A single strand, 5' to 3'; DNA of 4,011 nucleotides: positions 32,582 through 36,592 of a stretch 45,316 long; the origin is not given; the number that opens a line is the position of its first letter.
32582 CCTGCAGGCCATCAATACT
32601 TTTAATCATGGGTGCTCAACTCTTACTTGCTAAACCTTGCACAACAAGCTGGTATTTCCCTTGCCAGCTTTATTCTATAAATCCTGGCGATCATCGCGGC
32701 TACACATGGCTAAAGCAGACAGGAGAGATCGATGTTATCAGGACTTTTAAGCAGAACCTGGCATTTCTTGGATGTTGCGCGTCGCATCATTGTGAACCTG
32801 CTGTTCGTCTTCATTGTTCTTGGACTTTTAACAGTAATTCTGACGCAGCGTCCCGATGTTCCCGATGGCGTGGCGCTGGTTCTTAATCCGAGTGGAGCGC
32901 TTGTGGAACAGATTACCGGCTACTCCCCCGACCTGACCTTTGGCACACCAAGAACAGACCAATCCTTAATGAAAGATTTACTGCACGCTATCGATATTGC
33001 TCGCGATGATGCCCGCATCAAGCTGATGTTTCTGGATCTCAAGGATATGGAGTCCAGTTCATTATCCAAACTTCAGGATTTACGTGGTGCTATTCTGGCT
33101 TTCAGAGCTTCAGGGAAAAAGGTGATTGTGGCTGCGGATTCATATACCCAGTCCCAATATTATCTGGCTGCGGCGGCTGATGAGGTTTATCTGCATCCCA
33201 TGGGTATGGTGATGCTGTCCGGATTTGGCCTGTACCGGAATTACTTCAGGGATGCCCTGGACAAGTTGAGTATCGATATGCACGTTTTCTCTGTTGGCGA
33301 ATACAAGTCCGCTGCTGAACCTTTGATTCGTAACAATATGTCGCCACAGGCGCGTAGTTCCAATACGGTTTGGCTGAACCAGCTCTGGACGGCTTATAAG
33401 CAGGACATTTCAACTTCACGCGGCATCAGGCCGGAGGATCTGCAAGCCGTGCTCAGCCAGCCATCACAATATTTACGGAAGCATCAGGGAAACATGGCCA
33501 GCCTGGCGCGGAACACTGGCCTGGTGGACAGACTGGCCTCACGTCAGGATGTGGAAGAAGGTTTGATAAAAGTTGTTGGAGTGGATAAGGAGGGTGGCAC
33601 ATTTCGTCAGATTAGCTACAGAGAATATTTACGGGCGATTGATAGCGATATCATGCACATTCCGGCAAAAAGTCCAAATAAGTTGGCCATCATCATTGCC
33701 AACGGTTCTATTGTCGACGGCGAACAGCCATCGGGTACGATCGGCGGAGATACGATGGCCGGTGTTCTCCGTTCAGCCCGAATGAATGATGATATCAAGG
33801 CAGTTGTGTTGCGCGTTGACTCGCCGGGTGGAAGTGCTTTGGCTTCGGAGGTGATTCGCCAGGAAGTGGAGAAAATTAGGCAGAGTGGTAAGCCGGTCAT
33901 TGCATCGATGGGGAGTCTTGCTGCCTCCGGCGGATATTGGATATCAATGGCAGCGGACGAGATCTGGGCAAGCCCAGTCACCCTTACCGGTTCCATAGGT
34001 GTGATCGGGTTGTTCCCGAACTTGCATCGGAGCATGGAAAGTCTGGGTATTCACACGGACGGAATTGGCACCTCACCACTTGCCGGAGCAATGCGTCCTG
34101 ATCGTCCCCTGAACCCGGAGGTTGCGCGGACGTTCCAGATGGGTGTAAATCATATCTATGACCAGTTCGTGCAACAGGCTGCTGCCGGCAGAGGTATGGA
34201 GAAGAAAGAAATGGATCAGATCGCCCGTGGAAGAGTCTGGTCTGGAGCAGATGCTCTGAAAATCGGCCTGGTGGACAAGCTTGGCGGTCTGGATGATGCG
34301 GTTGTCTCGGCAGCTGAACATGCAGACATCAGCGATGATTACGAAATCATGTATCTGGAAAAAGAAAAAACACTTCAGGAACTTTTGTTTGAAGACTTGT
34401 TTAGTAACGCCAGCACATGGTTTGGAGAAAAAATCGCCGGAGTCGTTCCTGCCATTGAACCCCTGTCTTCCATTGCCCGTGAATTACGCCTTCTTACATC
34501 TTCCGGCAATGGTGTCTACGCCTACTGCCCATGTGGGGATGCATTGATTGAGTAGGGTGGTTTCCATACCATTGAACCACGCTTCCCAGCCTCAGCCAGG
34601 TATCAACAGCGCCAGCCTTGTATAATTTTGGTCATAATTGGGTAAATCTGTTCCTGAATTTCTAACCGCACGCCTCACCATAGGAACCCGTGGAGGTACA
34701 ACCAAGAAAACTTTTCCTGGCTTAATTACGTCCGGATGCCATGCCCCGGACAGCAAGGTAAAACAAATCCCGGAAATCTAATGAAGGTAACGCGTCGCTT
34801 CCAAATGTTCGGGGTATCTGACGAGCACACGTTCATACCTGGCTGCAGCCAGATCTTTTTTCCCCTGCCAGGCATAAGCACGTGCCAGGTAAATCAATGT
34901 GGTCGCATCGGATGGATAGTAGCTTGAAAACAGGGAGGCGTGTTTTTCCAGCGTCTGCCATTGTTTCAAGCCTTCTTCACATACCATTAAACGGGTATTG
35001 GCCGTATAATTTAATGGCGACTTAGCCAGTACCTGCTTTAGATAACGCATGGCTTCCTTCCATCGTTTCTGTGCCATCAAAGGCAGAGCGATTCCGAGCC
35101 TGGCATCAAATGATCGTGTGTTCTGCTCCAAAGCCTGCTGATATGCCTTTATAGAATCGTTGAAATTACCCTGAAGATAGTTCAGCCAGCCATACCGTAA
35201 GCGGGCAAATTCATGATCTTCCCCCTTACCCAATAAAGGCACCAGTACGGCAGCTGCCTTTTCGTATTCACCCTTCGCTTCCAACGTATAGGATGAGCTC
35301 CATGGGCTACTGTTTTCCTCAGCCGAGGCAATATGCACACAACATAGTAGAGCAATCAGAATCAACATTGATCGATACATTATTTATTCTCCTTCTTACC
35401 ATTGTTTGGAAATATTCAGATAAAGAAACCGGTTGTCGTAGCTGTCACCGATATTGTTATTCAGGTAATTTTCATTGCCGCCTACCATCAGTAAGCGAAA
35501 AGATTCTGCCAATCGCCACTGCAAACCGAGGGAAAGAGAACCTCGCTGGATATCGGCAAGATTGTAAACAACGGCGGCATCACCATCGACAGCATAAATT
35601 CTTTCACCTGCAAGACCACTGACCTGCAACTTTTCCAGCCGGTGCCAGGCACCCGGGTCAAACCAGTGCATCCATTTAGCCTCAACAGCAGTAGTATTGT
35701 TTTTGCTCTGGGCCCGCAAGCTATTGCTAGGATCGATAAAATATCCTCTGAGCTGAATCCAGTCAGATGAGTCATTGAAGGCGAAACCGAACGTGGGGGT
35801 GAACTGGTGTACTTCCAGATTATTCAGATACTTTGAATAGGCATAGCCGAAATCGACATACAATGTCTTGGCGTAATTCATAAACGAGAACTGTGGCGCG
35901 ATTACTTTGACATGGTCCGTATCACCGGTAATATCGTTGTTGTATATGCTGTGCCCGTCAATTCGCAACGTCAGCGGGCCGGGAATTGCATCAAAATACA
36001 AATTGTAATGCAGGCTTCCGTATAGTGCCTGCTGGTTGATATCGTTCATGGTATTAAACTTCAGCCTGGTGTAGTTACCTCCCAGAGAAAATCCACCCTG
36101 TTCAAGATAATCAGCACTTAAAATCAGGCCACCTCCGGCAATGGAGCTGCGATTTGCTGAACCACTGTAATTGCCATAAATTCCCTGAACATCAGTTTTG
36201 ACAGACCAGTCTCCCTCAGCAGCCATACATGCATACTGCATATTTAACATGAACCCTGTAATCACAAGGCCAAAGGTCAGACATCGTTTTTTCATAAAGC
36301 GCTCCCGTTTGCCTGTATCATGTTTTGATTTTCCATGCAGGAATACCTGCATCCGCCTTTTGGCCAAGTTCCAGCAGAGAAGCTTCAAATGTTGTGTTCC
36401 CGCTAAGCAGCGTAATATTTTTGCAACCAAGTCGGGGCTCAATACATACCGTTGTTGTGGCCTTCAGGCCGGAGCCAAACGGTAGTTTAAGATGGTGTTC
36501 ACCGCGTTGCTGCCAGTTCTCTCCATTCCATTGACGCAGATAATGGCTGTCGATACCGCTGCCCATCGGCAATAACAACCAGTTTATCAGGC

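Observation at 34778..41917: Compact 6-7 gene operon with no characterised counterpart I know of: (sORF)-TetR/PqqD-ATP-grasp-PLP decarboxylase-UT/M23 fusion-OM barrel-TPR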

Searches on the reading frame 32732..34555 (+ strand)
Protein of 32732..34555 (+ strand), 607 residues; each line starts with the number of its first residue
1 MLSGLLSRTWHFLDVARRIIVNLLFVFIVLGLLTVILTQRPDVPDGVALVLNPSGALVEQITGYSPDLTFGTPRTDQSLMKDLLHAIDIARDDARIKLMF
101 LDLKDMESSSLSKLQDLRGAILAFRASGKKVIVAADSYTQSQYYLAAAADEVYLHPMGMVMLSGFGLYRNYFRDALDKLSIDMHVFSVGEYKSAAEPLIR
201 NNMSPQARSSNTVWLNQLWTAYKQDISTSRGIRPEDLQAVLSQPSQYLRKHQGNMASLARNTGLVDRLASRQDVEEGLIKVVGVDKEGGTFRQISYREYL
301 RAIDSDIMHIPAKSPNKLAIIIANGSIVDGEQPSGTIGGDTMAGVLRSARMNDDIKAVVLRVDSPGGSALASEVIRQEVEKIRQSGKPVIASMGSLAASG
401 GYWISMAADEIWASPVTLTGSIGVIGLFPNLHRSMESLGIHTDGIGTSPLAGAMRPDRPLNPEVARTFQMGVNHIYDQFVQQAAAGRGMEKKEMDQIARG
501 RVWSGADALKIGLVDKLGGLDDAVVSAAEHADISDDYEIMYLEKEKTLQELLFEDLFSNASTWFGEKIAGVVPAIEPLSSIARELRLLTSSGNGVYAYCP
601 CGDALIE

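Call 83: search_protein_families(library=ncbifam, proteins=[window:32732-34555:+], max_evalue=1e-10)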
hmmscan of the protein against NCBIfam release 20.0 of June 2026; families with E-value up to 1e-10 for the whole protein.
window:32732-34555:+ (607 aa): 4 families
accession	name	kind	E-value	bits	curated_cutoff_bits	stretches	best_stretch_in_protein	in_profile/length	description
TIGR00705.1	SppA_67K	equivalog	6.2e-160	533.4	311.45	1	11-574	2-564/590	signal peptide peptidase SppA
NF008195.0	PRK10949.1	equivalog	2.7e-152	508.1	746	1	2-586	8-592/618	signal peptide peptidase SppA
TIGR00706.1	SppA_dom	equivalog_domain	1.8e-62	210.6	155.45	1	319-529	3-205/208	signal peptide peptidase SppA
NF008745.0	PRK11778.1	equivalog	3e-30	105.5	259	1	343-552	121-322/345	protease SohB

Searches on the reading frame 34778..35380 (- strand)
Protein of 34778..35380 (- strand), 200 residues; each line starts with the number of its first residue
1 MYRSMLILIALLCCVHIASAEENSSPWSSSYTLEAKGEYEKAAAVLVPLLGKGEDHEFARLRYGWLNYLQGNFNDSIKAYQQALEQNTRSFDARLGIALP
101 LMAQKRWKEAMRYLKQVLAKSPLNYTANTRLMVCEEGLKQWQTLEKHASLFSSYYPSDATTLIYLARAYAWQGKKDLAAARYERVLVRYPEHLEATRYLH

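Call 3: search_protein_families(library=pfam, proteins=[window:34778-35380:-], max_evalue=0.01)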
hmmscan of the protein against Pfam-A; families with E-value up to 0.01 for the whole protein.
window:34778-35380:- (200 aa): 18 families
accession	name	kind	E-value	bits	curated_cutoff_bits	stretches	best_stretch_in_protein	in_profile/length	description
PF14559.12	TPR_19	-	5.1e-14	52.8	25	2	70-121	4-55/68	Tetratricopeptide repeat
PF07719.23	TPR_2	-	2e-13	49.7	27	2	62-87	6-31/34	Tetratricopeptide repeat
PF13428.12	TPR_14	-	1.1e-12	47.8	23.5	1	162-198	4-40/44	Tetratricopeptide repeat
PF13174.12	TPR_6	-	1.3e-12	48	26.3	1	162-191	3-32/33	Tetratricopeptide repeat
PF13432.12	TPR_16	-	1.4e-11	45.1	32.7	1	70-123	10-63/65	Tetratricopeptide repeat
PF13424.12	TPR_12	-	5.8e-10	39.7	30.1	2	34-85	21-73/77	Tetratricopeptide repeat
PF00515.34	TPR_1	-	8.3e-09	35.3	27.8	1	64-87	8-31/34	Tetratricopeptide repeat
PF13374.12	TPR_10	-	8.1e-08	32.5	27.5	0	159-189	2-32/42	Tetratricopeptide repeat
PF13176.12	TPR_7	-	5.1e-07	29.7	27.9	0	101-120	9-30/36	Tetratricopeptide repeat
PF24575.1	TPR_Slam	-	2.1e-06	28.5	35.2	1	59-111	49-101/104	Surface lipoprotein assembly modifier, N-terminal TPR repeats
PF13414.12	TPR_11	-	2.3e-06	27.6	26.8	1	68-98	5-35/42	TPR repeat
PF25062.1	ARM_TT21_N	-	1.1e-05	25.8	40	1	33-141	110-218/222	Tetratricopeptide repeat protein 21 N-terminal ARM repeat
PF14561.12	TPR_20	-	3.5e-05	24.5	25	1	75-121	6-52/90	Tetratricopeptide repeat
PF12895.13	ANAPC3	-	0.0001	23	27.2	1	37-116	3-81/82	Anaphase-promoting complex, cyclosome, subunit 3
PF04733.20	Coatomer_E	-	0.0021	18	21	1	52-140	160-250/290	Coatomer epsilon subunit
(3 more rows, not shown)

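Call 4: search_protein_families(library=ncbifam, proteins=[window:34778-35380:-], max_evalue=0.01)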
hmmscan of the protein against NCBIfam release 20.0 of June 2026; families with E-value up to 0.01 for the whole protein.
window:34778-35380:- (200 aa): 16 families
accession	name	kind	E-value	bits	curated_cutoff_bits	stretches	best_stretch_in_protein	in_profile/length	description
TIGR02917.1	PEP_TPR_lipo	equivalog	9.9e-12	43.5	312.2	2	36-128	240-332/899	XrtA/PEP-CTERM system TPR-repeat protein PrsT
NF040959.1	MamA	equivalog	1.5e-10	40.9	200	1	32-141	46-155/204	magnetosome protein MamA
TIGR02795.1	tol_pal_ybgF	equivalog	1.1e-07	32.5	90.1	1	59-124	41-109/119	tol-pal system protein YbgF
NF008757.0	PRK11788.1-5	equivalog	2.5e-05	23.6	363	1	70-197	193-320/388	lipopolysaccharide assembly protein LapB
TIGR03939.1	PGA_TPR_OMP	equivalog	3.1e-05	22.4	366.65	1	70-196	66-191/800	poly-beta-1,6 N-acetyl-D-glucosamine export porin PgaA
NF033920.0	C39_PA2778_fam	equivalog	6.4e-05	22.5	150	1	26-120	159-253/255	PA2778 family cysteine peptidase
NF008756.0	PRK11788.1-4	equivalog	8.8e-05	21.7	474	1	71-192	194-315/389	lipopolysaccharide assembly protein LapB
TIGR00540.1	TPR_hemY_coli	hypoth_equivalog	0.00017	20.5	142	1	33-182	271-382/385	heme biosynthesis-associated TPR protein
NF008520.0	PRK11447.1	equivalog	0.00039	18.3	858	1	72-132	366-426/1157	cellulose synthase complex outer membrane protein BcsC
NF052400.1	M48_BAM_BepA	equivalog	0.00064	18.6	570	1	53-195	268-411/483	beta-barrel assembly-enhancing protease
NF052230.1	T9SS_PorE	exception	0.0007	18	600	1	32-140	27-140/648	PorE family type IX secretion system protein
NF053607.1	CHU_0125_OmpA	equivalog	0.00072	18.2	620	0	67-154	29-113/639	CHU_0125 family OmpA-like outer membrane integrity protein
NF047558.1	TPR_END_plus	domain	0.0011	18.9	32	0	165-192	5-32/56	TPR end-of-group domain-containing protein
NF007468.0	PRK10049.1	equivalog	0.002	16.3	1043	1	73-151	117-195/817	poly-beta-1,6 N-acetyl-D-glucosamine export porin PgaA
NF033762.1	social_mot_Tgl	equivalog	0.0022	17.4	225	0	69-131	43-106/252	social motility TPR repeat lipoprotein Tgl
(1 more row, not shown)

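Call 82: search_protein_families(library=padloc, proteins=[window:34778-35380:-], max_evalue=0.001)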
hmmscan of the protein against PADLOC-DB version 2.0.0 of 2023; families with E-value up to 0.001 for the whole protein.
window:34778-35380:- (200 aa): 0 families

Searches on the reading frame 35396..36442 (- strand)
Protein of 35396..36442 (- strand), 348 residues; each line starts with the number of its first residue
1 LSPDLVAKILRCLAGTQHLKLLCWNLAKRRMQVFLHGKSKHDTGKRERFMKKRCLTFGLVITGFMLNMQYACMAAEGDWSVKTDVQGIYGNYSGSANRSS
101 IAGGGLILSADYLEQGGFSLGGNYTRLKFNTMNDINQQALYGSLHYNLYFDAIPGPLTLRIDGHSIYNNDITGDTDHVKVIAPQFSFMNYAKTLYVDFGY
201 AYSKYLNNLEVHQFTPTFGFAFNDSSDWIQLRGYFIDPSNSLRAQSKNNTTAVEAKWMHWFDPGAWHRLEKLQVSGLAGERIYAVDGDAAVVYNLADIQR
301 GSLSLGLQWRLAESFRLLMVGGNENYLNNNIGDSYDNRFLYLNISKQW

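Call 3: search_protein_families(library=pfam, proteins=[window:35396-36442:-], max_evalue=0.01)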
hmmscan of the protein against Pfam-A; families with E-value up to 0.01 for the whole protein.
window:35396-36442:- (348 aa): 0 families

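Call 4: search_protein_families(library=ncbifam, proteins=[window:35396-36442:-], max_evalue=0.01)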
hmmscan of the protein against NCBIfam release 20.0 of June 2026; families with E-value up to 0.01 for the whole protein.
window:35396-36442:- (348 aa): 0 families

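Call 33: search_solved_structures(query=A1, max_evalue=10)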
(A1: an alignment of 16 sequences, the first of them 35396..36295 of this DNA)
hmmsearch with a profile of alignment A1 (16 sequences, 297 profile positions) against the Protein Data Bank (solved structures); distinct sequences matched with E-value up to 10: 2.
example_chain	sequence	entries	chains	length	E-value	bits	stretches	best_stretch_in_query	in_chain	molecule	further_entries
4xeb_A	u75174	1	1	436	0.11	15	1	17-112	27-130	Glucanase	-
4loa_A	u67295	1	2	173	0.2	14.1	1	15-70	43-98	De-novo design amidase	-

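Call 34: search_protein_families(library=pfam, alignment_id=A1, max_evalue=10)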
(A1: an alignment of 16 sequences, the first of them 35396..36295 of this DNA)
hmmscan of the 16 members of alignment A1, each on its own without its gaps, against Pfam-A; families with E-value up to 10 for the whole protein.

A. member 1, window:35396-36295:- (299 aa): 0 families

B. families by the number of members that match (of 16 scanned): 8 families
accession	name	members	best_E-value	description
PF17441.7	DUF5419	5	0.042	Family of unknown function (DUF5419)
PF13505.12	OMP_b-brl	1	0.0042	Outer membrane protein beta-barrel domain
PF19413.5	YaiO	1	0.0072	YaiO membrane beta barrel domain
PF03374.19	ANT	1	0.016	Phage antirepressor protein KilAC domain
PF13609.12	Porin_4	1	0.02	Gram-negative porin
PF14052.12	Caps_assemb_Wzi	1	0.021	Capsule assembly protein Wzi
PF18113.7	Rbx_binding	1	0.078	Rubredoxin binding C-terminal domain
PF19247.4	DUF5895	1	0.13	Family of unknown function (DUF5895)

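Call 59: find_homologous_proteins(query=window:35396-36295:-, max_evalue=0.001)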
Query window:35396-36295:- (299 aa): 103 proteins with E <= 0.001 among 1723 candidates.
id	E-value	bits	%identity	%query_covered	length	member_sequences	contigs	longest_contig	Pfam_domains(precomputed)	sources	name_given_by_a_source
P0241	4.4e-202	688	100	100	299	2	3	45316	-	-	-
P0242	1.0e-139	483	69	97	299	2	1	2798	-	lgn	-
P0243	1.2e-134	467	66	100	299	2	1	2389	-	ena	-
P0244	4.5e-133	461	68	100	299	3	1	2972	-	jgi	-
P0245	6.7e-133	461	67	99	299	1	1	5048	-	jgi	-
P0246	1.0e-132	460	66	100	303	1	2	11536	-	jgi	-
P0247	2.5e-132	459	66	97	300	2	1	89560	-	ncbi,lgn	-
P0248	3.0e-132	459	65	100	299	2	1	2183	-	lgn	-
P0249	3.2e-132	459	68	100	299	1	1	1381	-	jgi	-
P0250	2.2e-131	456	66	100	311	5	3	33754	-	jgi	-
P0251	3.4e-131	455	66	100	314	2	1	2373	-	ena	-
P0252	3.0e-130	452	64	100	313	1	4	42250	-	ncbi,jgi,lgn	-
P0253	1.5e-129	450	67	100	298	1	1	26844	-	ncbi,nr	ncbi:MAG: hypothetical protein Q9M16_07980 [Mariprofundus sp.]|nr:hypothetical protein [Mariprofundu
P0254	2.3e-129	449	67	95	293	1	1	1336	-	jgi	-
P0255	4.1e-129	448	65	99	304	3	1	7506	-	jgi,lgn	-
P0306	1.9e-79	285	45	97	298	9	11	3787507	-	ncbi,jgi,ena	jgi:hypothetical protein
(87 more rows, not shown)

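Call 62: find_encoding_contigs(protein=P0306, flank=10000, max_places=3)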
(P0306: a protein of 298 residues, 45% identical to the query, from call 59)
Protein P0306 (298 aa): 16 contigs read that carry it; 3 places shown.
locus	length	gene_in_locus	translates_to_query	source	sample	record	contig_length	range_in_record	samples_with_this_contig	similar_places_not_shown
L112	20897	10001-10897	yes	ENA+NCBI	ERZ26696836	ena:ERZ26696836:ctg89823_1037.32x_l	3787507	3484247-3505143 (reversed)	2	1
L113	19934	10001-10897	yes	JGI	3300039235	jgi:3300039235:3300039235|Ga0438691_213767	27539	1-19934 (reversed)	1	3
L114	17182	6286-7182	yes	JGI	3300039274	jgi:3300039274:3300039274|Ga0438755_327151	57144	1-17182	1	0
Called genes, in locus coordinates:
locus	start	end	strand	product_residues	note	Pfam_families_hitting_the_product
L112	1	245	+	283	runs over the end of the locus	PF18400:Thioredoxin_12 (faint), PF13462:Thioredoxin_4, PF01323:DSBA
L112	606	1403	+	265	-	PF05402:PqqD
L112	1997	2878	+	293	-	-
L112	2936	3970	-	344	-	PF13518:HTH_28 (weak), PF13551:HTH_29, PF00665:rve (weak), PF13683:rve_3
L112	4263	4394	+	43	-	-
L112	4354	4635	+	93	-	-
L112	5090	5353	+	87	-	PF05402:PqqD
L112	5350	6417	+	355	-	PF15632:ATPgrasp_Ter (weak)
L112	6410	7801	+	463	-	PF00278:Orn_DAP_Arg_deC, PF01168:Ala_racemase_N, PF02784:Orn_Arg_deC_N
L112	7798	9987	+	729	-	PF03253:UT, PF01551:Peptidase_M23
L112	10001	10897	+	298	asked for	-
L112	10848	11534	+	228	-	PF13174:TPR_6 (faint), PF13181:TPR_8 (faint), PF13428:TPR_14 (faint), PF14559:TPR_19 (faint), PF00515:TPR_1 (faint), PF13424:TPR_12 (faint), PF07719:TPR_2 (weak), PF23914:TPR_CcmH_CycH (weak)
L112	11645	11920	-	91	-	-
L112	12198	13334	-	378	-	PF04966:OprB (faint)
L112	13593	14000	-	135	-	PF13411:MerR_1, PF00376:MerR, PF09278:MerR-DNA-bind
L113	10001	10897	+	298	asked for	-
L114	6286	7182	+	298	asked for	-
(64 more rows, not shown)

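Call 68: predict_structure(alignment_id=A5)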
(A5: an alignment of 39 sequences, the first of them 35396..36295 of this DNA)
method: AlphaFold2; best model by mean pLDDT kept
length: 299 residues; sequences in the alignment: 39
mean_pLDDT: 92.9   pTM: 0.84
mean pLDDT of the five models: 92.9, 92.1, 91.6, 91.3, 91.2
residues with pLDDT >= 90: 248; 70-90: 32; 50-70: 17; < 50: 2
segments of 3 or more residues with pLDDT < 50: none
pLDDT, mean of each block of 10 residues (from residue 1): 63 68 62 97 97 98 95 98 96 98 97 97 88 98 97 93 98 97 98 93 98 92 98 93 91 98 95 98 97 97
secondary structure, 60 per line:
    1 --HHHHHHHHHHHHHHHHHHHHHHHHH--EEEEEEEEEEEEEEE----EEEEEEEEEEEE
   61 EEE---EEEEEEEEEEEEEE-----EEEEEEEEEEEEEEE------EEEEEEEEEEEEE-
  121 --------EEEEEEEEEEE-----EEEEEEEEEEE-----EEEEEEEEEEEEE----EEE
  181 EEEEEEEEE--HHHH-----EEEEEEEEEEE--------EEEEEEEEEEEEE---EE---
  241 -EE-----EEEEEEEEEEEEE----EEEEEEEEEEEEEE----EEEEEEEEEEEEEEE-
elements in order: H3-27 E30-44 E49-63 E67-80 E86-100 E107-119 E129-139 E145-155 E161-173 E178-189 H192-195 E201-211 E220-232 E249-261 E266-279 E284-298

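Call 70: fold_search(model_id=the predicted structure, library=pdb)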
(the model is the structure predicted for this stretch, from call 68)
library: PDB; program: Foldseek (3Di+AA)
matches with E <= 10: 959; with E <= 0.001: 283
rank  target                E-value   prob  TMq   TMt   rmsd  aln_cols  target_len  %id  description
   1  4v3h_A                6.0e-08  1.00  0.53  0.51   8.1       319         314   13  Crystal structure of CymA from Klebsiella oxytoca (released 2015-06-03)
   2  4d5b_A                6.3e-08  1.00  0.55  0.53   7.9       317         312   13  Crystal structure of CymA from Klebsiella oxytoca (released 2015-06-03)
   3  4d5d_A                6.7e-08  1.00  0.56  0.55   7.3       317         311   13  Crystal structure of CymA from Klebsiella oxytoca (released 2015-06-03)
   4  4v3h_B                1.0e-07  1.00  0.53  0.52   8.1       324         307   12  Crystal structure of CymA from Klebsiella oxytoca (released 2015-06-03)
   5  4v3g_B                1.7e-07  1.00  0.53  0.50   9.5       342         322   11  Crystal structure of CymA from Klebsiella oxytoca (released 2015-06-03)
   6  4d5b_B                1.8e-07  1.00  0.52  0.50   7.7       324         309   13  Crystal structure of CymA from Klebsiella oxytoca (released 2015-06-03)
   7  4ctd_B                2.2e-07  1.00  0.55  0.67   5.3       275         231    9  X-ray structure of an engineered OmpG loop6-deletion (released 2014-08-13)
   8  4d51                  2.3e-07  1.00  0.54  0.52   7.9       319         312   13  Crystal structure of CymA from Klebsiella oxytoca (released 2015-06-03)
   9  2x9k                  3.2e-07  1.00  0.60  0.64   7.0       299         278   12  Structure of a E.coli porin (released 2011-01-26)
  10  4ctd_A                4.8e-07  1.00  0.56  0.69   5.4       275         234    9  X-ray structure of an engineered OmpG loop6-deletion (released 2014-08-13)
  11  4v3g_A                4.8e-07  1.00  0.54  0.50  10.0       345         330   12  Crystal structure of CymA from Klebsiella oxytoca (released 2015-06-03)
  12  6gie                  6.0e-07  1.00  0.47  0.60   6.2       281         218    8  Crystal structure of the Acinetobacter baumannii outer membrane protein Omp33 (released 2018-09-19)
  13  9a32_MODEL_1_A        8.2e-07  1.00  0.53  0.45   9.5       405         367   11  Model of E. coli OmpC by in-cell photo-crosslinking MS and deep learning (released 2023-02-24)
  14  2y0l                  9.7e-07  1.00  0.39  0.34  11.9       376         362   10  Crystal Structure of Pseudomonas Aeruginosa OpdO (released 2011-12-21)
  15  9h80_M                1.0e-06  1.00  0.45  0.37  11.7       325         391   10  Structure of the outer membrane exopolysaccharide transporter PelBC (released 2025-06-11)
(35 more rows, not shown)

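Call 82: search_protein_families(library=padloc, proteins=[window:35396-36295:-], max_evalue=0.001)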
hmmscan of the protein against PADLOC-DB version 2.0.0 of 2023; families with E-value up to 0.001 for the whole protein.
window:35396-36295:- (299 aa): 0 families
